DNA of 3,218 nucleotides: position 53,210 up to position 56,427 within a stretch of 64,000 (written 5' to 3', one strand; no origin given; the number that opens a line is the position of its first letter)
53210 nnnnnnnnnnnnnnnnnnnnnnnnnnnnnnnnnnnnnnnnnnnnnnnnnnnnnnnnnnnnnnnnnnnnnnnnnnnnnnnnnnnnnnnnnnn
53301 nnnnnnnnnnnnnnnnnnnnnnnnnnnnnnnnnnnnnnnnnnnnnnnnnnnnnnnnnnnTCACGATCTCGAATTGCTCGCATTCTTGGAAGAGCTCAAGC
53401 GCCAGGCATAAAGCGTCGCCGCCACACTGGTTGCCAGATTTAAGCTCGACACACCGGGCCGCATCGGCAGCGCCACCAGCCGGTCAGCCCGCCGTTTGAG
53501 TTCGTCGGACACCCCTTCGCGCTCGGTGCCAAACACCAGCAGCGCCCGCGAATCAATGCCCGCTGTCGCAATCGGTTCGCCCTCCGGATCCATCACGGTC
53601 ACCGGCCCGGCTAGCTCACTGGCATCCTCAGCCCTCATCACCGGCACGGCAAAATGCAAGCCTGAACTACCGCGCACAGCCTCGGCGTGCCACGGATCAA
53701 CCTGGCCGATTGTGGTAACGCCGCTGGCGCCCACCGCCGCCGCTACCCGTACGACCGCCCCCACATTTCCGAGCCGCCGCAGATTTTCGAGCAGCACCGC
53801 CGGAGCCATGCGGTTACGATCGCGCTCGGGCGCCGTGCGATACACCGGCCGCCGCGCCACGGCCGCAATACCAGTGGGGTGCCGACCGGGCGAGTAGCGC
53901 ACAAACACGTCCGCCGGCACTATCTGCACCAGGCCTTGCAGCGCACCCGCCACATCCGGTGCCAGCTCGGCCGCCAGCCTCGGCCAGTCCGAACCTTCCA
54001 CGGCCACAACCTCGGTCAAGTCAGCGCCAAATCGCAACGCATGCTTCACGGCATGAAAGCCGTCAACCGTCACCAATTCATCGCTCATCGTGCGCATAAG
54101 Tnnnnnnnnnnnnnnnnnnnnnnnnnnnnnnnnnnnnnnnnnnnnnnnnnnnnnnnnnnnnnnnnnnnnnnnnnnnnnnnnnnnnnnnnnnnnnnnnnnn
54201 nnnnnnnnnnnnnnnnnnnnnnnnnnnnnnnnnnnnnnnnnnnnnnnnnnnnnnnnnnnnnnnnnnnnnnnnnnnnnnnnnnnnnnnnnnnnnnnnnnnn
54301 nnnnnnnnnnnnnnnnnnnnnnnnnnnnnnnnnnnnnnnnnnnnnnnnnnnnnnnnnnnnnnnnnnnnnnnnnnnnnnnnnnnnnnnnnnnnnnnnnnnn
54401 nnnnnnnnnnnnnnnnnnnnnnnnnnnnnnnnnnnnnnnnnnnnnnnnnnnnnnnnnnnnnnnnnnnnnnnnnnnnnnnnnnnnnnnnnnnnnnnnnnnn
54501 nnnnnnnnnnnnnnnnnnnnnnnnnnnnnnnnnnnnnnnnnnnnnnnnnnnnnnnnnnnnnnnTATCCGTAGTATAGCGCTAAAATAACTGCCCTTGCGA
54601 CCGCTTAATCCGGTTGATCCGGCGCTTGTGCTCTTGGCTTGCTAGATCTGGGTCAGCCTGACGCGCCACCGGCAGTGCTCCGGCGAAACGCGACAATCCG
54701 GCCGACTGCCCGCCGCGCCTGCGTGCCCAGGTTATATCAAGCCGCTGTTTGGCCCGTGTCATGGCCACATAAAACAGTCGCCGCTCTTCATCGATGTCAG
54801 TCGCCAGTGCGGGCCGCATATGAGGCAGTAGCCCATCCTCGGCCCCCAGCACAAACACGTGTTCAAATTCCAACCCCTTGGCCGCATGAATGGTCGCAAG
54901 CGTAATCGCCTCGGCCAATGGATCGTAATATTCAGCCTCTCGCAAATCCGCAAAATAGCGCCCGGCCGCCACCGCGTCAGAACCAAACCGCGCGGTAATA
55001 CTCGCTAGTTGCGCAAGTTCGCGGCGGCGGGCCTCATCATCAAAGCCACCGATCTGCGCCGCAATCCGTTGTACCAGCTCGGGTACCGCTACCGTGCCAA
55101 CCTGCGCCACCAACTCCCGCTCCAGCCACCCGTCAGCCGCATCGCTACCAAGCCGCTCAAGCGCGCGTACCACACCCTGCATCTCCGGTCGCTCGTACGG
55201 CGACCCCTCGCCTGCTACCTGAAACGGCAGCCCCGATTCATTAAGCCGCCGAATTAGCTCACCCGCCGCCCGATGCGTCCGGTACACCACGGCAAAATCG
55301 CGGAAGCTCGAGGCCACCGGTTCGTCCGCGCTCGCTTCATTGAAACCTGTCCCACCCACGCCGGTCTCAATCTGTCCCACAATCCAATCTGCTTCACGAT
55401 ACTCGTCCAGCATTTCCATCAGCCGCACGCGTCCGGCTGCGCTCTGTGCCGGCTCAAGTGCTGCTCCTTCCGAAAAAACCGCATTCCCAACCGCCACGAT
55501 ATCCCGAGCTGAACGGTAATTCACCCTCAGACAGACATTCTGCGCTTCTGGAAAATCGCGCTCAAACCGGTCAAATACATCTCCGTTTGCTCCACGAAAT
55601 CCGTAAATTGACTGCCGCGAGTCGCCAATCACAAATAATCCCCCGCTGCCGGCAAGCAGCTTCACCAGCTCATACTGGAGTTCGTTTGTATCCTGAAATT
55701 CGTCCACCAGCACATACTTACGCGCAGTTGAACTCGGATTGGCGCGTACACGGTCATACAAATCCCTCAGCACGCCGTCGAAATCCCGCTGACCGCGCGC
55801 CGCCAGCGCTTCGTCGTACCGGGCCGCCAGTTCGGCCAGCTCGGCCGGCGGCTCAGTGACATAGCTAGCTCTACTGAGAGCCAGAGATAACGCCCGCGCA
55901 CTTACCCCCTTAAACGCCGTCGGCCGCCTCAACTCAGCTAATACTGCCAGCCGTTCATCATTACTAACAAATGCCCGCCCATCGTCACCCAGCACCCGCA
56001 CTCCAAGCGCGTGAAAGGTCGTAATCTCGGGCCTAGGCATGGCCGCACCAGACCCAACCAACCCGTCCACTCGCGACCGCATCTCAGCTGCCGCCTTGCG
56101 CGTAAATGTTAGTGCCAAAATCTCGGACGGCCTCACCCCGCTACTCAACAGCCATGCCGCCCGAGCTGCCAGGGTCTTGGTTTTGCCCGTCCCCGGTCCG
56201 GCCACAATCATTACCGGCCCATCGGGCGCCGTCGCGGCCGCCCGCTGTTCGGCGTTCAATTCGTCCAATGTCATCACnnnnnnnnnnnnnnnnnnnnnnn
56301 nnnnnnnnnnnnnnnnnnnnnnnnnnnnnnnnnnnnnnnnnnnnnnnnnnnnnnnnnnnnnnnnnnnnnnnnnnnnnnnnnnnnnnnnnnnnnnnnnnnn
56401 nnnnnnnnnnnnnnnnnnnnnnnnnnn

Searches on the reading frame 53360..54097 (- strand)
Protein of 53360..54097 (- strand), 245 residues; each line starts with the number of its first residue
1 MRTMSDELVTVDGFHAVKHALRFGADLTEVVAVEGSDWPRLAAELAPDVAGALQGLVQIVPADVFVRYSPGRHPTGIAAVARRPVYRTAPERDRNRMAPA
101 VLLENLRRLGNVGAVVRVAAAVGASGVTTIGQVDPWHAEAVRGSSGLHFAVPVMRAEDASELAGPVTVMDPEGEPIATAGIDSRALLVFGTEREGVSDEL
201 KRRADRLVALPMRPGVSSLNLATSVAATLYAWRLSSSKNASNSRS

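Call 101: search_protein_families(library=pfam, proteins=[window:53360-54097:-], max_evalue=0.0001)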
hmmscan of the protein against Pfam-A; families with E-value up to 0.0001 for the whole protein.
window:53360-54097:- (245 aa): 1 family
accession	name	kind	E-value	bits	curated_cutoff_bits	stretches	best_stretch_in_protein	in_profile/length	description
PF00588.24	SpoU_methylase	-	9.2e-26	91.1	29.7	1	100-230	3-142/142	SpoU rRNA Methylase family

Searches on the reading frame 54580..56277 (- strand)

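Call 88: search_protein_families(library=pfam, proteins=[window:54580-56277:-], max_evalue=0.0001)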
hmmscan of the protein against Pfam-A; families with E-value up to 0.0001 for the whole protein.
window:54580-56277:- (565 aa): 5 families
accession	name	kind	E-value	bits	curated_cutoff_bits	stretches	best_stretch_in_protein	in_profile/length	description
PF00580.27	UvrD-helicase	-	1.7e-54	185.7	23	2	7-123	1-117/271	UvrD/REP helicase N-terminal domain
PF13361.12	UvrD_C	-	1.3e-35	123.9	25.6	2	455-519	284-349/350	UvrD-like helicase C-terminal domain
PF13245.12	AAA_19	-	5.7e-24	85.2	25.1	1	12-228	2-134/134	AAA domain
PF13538.12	UvrD_C_2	-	5.5e-10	39.4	27.4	1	460-513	4-49/52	UvrD-like helicase C-terminal domain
PF13604.12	AAA_30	-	1.8e-06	28.2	27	1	7-70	2-66/191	AAA domain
